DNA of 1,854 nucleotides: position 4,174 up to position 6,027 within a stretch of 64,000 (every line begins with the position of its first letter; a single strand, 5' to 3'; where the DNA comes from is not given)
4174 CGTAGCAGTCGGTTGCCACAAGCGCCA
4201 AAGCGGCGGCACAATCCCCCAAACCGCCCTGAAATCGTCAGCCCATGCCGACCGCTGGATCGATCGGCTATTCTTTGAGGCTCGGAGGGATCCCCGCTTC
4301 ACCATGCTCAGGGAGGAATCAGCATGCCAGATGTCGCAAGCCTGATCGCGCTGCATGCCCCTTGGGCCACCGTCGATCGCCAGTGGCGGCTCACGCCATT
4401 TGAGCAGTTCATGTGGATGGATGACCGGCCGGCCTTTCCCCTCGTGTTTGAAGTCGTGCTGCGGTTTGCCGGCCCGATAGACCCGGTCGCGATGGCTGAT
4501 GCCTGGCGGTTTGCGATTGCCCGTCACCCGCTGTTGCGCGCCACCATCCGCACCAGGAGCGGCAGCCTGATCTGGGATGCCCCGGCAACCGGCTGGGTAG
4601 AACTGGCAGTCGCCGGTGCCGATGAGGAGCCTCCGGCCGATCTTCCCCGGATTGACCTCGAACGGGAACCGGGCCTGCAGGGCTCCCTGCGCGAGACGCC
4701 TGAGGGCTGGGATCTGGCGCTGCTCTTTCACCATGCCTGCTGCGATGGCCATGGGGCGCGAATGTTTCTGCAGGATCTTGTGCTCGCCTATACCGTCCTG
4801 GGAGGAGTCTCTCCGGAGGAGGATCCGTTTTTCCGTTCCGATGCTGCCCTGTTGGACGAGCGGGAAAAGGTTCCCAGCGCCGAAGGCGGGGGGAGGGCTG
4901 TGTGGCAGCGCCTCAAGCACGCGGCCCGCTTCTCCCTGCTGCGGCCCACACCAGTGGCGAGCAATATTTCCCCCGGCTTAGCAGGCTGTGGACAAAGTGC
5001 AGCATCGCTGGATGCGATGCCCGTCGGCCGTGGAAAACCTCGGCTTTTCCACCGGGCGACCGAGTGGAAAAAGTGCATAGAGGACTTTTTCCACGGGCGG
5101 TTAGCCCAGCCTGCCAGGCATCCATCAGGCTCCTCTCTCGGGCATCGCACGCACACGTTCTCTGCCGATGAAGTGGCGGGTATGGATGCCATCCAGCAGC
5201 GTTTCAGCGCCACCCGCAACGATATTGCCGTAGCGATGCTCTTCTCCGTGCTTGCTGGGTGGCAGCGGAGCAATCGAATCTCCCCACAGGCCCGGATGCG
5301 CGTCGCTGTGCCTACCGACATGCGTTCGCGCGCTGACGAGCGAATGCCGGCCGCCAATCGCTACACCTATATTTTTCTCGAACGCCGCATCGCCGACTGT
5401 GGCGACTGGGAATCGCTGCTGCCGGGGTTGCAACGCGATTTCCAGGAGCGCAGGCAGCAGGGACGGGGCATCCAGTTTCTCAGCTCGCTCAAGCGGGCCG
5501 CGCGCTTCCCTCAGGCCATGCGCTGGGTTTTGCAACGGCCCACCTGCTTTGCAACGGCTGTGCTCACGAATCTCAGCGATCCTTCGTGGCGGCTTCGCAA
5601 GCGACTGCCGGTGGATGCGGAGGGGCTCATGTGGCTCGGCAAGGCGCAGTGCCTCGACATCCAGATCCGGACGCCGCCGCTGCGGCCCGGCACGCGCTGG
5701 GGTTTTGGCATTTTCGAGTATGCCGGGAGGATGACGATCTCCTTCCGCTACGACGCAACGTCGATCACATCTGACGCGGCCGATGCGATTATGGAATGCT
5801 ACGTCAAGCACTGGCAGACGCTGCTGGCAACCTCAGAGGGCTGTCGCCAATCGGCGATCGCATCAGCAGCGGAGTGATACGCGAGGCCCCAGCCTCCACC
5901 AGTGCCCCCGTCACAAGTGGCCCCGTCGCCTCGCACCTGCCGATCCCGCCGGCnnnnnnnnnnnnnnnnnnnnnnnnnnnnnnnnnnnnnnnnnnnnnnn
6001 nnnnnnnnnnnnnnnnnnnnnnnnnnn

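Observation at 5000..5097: Structured 98-bp repeat embedded in frame in a condensation-domain gene (RPE-like), with a twin at 35231-35327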

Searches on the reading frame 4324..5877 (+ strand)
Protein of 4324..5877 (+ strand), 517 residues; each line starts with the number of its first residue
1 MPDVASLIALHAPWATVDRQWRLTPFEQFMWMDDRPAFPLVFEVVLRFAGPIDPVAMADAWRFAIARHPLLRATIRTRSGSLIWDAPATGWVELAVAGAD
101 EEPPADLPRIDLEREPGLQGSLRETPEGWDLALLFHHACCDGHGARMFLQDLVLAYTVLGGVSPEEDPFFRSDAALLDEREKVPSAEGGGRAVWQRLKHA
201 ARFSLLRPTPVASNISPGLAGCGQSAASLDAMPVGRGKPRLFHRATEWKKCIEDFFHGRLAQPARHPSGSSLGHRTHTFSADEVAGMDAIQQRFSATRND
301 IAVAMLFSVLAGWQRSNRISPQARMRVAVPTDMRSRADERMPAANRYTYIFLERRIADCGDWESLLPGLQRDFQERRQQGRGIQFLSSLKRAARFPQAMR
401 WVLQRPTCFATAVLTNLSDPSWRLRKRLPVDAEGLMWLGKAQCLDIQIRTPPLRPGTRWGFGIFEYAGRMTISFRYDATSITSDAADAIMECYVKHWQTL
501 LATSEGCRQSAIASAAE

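Call 9: search_protein_families(library=pfam, proteins=[window:4324-5877:+], max_evalue=0.01)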
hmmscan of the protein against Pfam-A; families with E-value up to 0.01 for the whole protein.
window:4324-5877:+ (517 aa): 1 family
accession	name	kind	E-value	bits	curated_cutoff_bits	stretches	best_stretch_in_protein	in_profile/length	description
PF00668.25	Condensation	-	3.1e-06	26.6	30.6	1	43-160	30-163/456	Condensation domain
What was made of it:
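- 4324..5877 (+): Host gene of copy I: stand-alone condensation-fold protein, 517 aa, with HHACCDG at aa 136-142. Pfam PF00668 matched aa 43-160 (call 9).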

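Call 11: find_homologous_proteins(query=window:4324-5877:+)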
Query window:4324-5877:+ (517 aa): 183 proteins with E <= 0.001 among 8000 candidates; the best 120 are listed.
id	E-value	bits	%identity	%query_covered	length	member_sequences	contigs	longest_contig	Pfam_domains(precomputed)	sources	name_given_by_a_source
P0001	0.0e+0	1097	91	100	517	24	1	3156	-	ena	-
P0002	2.9e-291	985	85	100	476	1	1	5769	-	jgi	-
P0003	1.1e-289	980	85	100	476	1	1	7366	-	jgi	jgi:hypothetical protein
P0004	4.1e-288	975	85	100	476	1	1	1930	-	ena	-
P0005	1.1e-233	795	70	100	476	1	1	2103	PF00668.26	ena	-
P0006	2.8e-217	741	67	99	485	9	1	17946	-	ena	-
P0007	3.4e-215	734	67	99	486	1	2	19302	PF00668.26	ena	-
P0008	8.8e-215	733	66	98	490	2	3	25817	PF00668.26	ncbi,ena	-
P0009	3.2e-210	718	64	98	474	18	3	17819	PF00668.26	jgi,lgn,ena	jgi:hypothetical protein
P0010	2.3e-208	711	63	100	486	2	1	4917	PF00668.26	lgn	-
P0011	2.1e-204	698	63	100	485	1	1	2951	-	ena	-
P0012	3.9e-202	691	63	100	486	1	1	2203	PF00668.26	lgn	-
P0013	8.1e-201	687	62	100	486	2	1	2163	PF00668.26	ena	-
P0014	2.4e-199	682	62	100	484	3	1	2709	-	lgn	-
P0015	3.7e-199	681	63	97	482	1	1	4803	PF00668.26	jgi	-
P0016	3.2e-196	671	61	100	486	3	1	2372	PF00668.26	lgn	-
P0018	1.1e-169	584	53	97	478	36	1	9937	PF00668.26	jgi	jgi:hypothetical protein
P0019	3.0e-169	582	54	99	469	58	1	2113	PF00668.26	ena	-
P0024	3.9e-159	549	50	99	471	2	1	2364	PF00668.26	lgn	-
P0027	1.1e-153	531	49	97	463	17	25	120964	PF00668.26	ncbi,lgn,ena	-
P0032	2.5e-147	510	50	97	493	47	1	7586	PF00668.26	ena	-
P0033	6.6e-147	509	49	97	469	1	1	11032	PF00668.26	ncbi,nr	ncbi:MAG: hypothetical protein JNM18_24280 [Planctomycetaceae bacterium]|nr:hypothetical protein [Pl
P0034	9.5e-147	508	49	97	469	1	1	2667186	PF00668.26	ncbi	-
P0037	3.1e-144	500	49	98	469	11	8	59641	PF00668.26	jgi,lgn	jgi:hypothetical protein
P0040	1.2e-142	495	48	97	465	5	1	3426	PF00668.26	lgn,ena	-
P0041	1.5e-142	494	49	98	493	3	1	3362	PF00668.26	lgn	-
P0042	1.7e-139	484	46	100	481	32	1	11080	PF00668.26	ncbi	-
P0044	6.4e-139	482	46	98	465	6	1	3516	PF00668.26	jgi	jgi:hypothetical protein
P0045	7.5e-139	482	48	97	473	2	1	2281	PF00668.26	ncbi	-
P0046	4.8e-134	466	47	96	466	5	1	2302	PF00668.26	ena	-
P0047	3.5e-132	460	46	97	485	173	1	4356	PF00668.26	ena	-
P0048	4.2e-132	460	45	97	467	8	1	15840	PF00668.26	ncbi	ncbi:MAG: hypothetical protein WD060_09340 [Pirellulales bacterium]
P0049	1.6e-130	455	45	96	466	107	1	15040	PF00668.26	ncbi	-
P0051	7.5e-129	449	45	95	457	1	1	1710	PF00668.26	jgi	jgi:hypothetical protein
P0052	2.4e-128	447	45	96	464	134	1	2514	PF00668.26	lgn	-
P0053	2.8e-128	447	47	96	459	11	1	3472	PF00668.26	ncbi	-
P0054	4.3e-128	447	46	96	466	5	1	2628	PF00668.26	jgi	jgi:hypothetical protein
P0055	1.6e-127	445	45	96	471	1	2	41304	PF00668.26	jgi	jgi:hypothetical protein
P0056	2.4e-127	444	44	96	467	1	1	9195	PF00668.26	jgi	jgi:hypothetical protein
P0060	1.2e-63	234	34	93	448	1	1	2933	PF00668.26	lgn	-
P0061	2.3e-62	230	33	92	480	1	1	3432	PF00668.26,PF16911.11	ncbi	-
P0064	1.3e-60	224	33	92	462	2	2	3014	PF00668.26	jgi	jgi:hypothetical protein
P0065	1.0e-59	221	31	98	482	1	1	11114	PF00668.26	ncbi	-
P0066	2.1e-59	220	34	93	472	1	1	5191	PF00668.26,PF16911.11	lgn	-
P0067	3.3e-58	216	31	93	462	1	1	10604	PF00668.26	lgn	-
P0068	9.7e-58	214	31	93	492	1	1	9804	PF00668.26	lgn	-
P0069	3.0e-57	213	34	91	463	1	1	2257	PF00668.26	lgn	-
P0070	3.4e-56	209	31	92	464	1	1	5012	PF00668.26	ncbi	-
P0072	1.7e-55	207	32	91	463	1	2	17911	PF00668.26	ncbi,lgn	-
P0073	1.0e-54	204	31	92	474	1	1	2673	PF00668.26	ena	-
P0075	8.2e-54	201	31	92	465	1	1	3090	PF00668.26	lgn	-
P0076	2.0e-53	200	32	95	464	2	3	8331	PF00668.26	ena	-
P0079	1.1e-49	188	31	94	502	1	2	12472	PF00668.26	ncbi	-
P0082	1.1e-48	185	29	92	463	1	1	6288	PF00668.26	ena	-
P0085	2.3e-47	180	30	92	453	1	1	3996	PF00668.26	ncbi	-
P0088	9.7e-46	175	31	91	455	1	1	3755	PF00668.26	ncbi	-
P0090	2.0e-45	174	31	91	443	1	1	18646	PF00668.26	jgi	jgi:hypothetical protein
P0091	5.1e-45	172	32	93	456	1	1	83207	PF00668.26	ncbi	-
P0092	6.3e-45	172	29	96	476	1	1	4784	PF00668.26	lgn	-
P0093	9.2e-45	172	35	39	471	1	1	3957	PF00668.26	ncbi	-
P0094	1.6e-44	171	29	91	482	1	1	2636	PF00668.26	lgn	-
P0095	2.2e-44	170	28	41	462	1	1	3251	PF00668.26,PF06974.19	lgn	-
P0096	2.8e-44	170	29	92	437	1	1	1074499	PF00668.26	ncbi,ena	-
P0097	4.2e-44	169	29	95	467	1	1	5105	PF00668.26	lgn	-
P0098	8.2e-44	168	30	93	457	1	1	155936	PF00668.26,PF07247.18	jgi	jgi:NRPS condensation-like uncharacterized protein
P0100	2.0e-43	167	29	96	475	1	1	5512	PF00668.26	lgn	-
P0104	1.0e-42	165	29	94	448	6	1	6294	PF00668.26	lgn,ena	-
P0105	2.3e-42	164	29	92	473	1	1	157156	PF00668.26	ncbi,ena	-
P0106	4.7e-42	163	31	88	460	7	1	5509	PF00668.26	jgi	jgi:hypothetical protein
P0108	1.3e-41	161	32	88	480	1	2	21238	PF00668.26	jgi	jgi:hypothetical protein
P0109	1.5e-41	161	32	43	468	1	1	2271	PF00668.26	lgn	-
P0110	1.6e-41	161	28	44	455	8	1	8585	PF00668.26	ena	-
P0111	1.7e-41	161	29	93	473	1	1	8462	PF00668.26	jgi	-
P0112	2.1e-41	161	31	88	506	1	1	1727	PF00668.26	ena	-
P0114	3.2e-41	160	40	28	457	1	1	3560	PF00668.26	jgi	-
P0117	1.6e-40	158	28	92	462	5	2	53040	PF00668.26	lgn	-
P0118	1.6e-40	158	33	42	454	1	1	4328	PF00668.26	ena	-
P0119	1.9e-40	157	29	92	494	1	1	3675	PF00668.26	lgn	-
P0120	1.9e-40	157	30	89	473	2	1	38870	PF00668.26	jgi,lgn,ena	-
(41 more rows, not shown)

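Call 13: find_encoding_contigs(protein=P0001, flank=3000, max_places=3)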
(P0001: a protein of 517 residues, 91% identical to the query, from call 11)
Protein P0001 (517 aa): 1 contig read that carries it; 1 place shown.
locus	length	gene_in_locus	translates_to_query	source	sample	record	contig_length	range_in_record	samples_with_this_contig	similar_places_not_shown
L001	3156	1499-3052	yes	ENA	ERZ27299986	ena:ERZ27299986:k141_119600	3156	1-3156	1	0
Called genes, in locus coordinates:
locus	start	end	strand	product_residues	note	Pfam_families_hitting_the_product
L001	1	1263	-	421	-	?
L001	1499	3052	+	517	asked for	-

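Call 14: find_encoding_contigs(protein=P0003, flank=5000, max_places=3)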
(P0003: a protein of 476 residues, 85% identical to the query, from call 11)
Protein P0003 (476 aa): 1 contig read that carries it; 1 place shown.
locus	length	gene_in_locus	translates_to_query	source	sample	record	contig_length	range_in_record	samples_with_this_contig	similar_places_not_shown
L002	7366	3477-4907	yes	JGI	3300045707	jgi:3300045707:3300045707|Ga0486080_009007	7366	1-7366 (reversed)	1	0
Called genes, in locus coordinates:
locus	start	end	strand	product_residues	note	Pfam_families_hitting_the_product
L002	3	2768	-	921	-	PF07635:PSCyt1, PF07626:PSD3, PF07637:PSD5, PF07631:PSD4, PF07627:PSCyt3, PF07624:PSD2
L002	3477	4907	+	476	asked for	-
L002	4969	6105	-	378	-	PF02696:SelO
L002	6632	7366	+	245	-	?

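Call 15: find_encoding_contigs(protein=P0002, flank=5000, max_places=3)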
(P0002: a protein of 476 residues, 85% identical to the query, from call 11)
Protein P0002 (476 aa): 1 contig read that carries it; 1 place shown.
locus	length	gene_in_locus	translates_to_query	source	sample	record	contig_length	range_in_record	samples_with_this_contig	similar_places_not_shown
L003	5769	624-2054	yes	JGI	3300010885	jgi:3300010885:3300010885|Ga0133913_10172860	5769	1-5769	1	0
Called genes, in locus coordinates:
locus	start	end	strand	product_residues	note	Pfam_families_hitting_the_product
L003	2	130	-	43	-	?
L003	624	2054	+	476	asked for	-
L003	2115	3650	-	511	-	PF02696:SelO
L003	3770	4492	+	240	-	PF05401:NodS (faint), PF11968:Bmt2 (faint), PF13489:Methyltransf_23, PF13679:Methyltransf_32 (faint), PF13847:Methyltransf_31, PF08241:Methyltransf_11, PF08242:Methyltransf_12, PF13649:Methyltransf_25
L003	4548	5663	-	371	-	PF08545:ACP_syn_III (weak), PF08541:ACP_syn_III_C (weak)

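Call 48: predict_structure(alignment_id=A2)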
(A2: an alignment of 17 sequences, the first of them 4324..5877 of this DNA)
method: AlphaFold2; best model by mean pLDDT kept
length: 517 residues; sequences in the alignment: 17
mean_pLDDT: 74.4   pTM: 0.75
mean pLDDT of the five models: 74.4, 74.1, 73.8, 73.6, 72.3
residues with pLDDT >= 90: 139; 70-90: 223; 50-70: 68; < 50: 87
segments of 3 or more residues with pLDDT < 50: 205-269, 336-340, 408-410, 507-517
pLDDT, mean of each block of 10 residues (from residue 1): 88 91 83 76 90 95 93 90 90 85 71 92 94 88 82 92 77 74 55 64 50 41 28 32 36 33 33 85 88 87 91 86 79 54 59 86 92 82 74 78 60 61 79 88 85 65 85 83 90 94 64 44
secondary structure, 60 per line:
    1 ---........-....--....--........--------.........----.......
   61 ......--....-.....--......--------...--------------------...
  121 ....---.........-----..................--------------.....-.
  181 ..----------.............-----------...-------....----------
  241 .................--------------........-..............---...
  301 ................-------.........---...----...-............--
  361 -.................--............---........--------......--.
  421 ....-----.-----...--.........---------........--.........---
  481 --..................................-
elements in order: H4-11 H13-16 E19-22 H25-32 E41-49 H54-66 H69-72 E74-78 E81-86 E95-97 E118-124 E128-136 H142-159 H174-178 H193-205 H227-230 H241-257 E272-279 H281-294 H298-316 E324-332 E347-355 H362-378 H381-392 H396-403 E412-417 H420-424 E436-438 E441-449 E459-466 E469-477 H483-516

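Call 73: search_protein_families(library=pfam, proteins=[L098:406-1515:+], max_evalue=0.001)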
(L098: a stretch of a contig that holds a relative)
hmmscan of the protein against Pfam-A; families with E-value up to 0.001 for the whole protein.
L098:406-1515:+ (369 aa): 9 families
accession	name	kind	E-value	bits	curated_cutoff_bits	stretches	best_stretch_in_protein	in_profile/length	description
PF13358.12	DDE_3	-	3.9e-21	75.9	28.6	1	179-323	2-142/146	DDE superfamily endonuclease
PF13565.12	HTH_32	-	1.6e-14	54.6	33.7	1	67-138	1-73/73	Homeodomain-like domain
PF13518.12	HTH_28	-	1.2e-11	44.9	25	1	41-90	2-51/52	Helix-turn-helix domain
PF13551.12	HTH_29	-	4.7e-11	43.1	28.1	1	41-98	1-60/64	Winged helix-turn helix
PF13384.12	HTH_23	-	5.5e-11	42.4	24.6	1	39-83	5-49/50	Homeodomain-like domain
PF18024.7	HTH_50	-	4.1e-05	23.6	27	1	116-144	22-50/50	Helix-turn-helix domain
PF01381.28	HTH_3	-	5.5e-05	23.6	23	0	50-71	8-29/55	Helix-turn-helix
PF01418.23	HTH_6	-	0.00019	21.8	28.3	0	107-146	24-63/77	Helix-turn-helix domain, rpiR family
PF08281.18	Sigma70_r4_2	-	0.00051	20.1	25.7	0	41-74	16-49/54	Sigma-70, region 4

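Call 82: fold_search(model_id=the predicted structure, library=pdb)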
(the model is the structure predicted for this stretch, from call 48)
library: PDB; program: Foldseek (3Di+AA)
matches with E <= 10: 615; with E <= 0.001: 261
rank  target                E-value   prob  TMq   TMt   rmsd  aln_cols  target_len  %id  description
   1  8s6l                  3.0e-18  1.00  0.59  0.69   8.2       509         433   16  AzeD dehydratase of Pseudomonas aeruginosa (released 2025-03-12)
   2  8f7f                  2.7e-17  1.00  0.54  0.63   7.4       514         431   11  The condensation domain of surfactin A synthetase C in space group P43212 (released 2023-11-22)
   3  8f7h                  5.4e-17  1.00  0.53  0.62   7.5       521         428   10  The condensation domain of surfactin A synthetase C variant 18b in space group P212121 (released 2023-11-22)
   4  6ta8_A                6.0e-17  1.00  0.55  0.63   8.1       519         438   12  Crystal structure of the epimerization domain from the third module of tyrocidine synthetase B, TycB3(E) (released 2020-11-18)
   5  6ta8_B                8.7e-17  1.00  0.54  0.61   9.2       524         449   12  Crystal structure of the epimerization domain from the third module of tyrocidine synthetase B, TycB3(E) (released 2020-11-18)
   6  9bfg_B                2.0e-16  1.00  0.54  0.52   8.8       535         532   13  Structure of the crosslinked PCP-E didomain of tyrocidine synthetase A (released 2024-10-09)
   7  9bfg_A                3.2e-16  1.00  0.53  0.52   9.7       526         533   13  Structure of the crosslinked PCP-E didomain of tyrocidine synthetase A (released 2024-10-09)
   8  9bfd_A                6.8e-16  1.00  0.51  0.48   9.9       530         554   14  Tyrocidine synthetase modules 1 and 2 crosslinked in the condensation state, complex A (released 2024-10-09)
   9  5t3e_B                7.1e-16  1.00  0.58  0.68   6.5       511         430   13  Crystal structure of a nonribosomal peptide synthetase heterocyclization domain. (released 2016-11-02)
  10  8f7g                  9.8e-16  1.00  0.52  0.61   7.6       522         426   10  The condensation domain of surfactin A synthetase C in space group P212121 (released 2023-11-22)
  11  7ly4_E                1.0e-15  1.00  0.53  0.35   7.8       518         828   14  Cryo-EM structure of the elongation module of the bacillamide NRPS, BmdB, in complex with the oxidase, BmdC (released 2022-02-02)
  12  2xhg                  1.4e-15  1.00  0.50  0.56  10.2       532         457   13  Crystal Structure of the Epimerization Domain from the Initiation Module of Tyrocidine Biosynthesis (released 2011-07-06)
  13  7ly7_A                1.6e-15  1.00  0.56  0.34   6.5       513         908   13  Crystal structure of the elongation module of the bacillamide NRPS, BmdB, in complex with the oxidase BmdC (released 2022-02-02)
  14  9up2_A                2.2e-15  1.00  0.55  0.21   7.6       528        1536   15  PvdL-E2-C3-A3-PCP3 in complex with MLP (NRPS cross-module) (released 2026-04-01)
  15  7c1p_A                2.3e-15  1.00  0.51  0.61   7.6       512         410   16  Crystal structure of the starter condensation domain of the rhizomide synthetase RzmA mutant H140V, R148A (released 2020-11-25)
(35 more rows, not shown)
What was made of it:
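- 4324..5877 (+): The AF2 model matches C/E/Cy domains and PapA5 at E = 1e-14 to 1e-18 (calls 48, 82).
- On Condensation-domain superfamily (host protein): Foldseek matches C/E/Cy domains and PapA5 at E = 3e-18 to 4e-14 (call 82).
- The linker has pLDDT below 50 (call 48), and the fold is a condensation domain (call 82).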
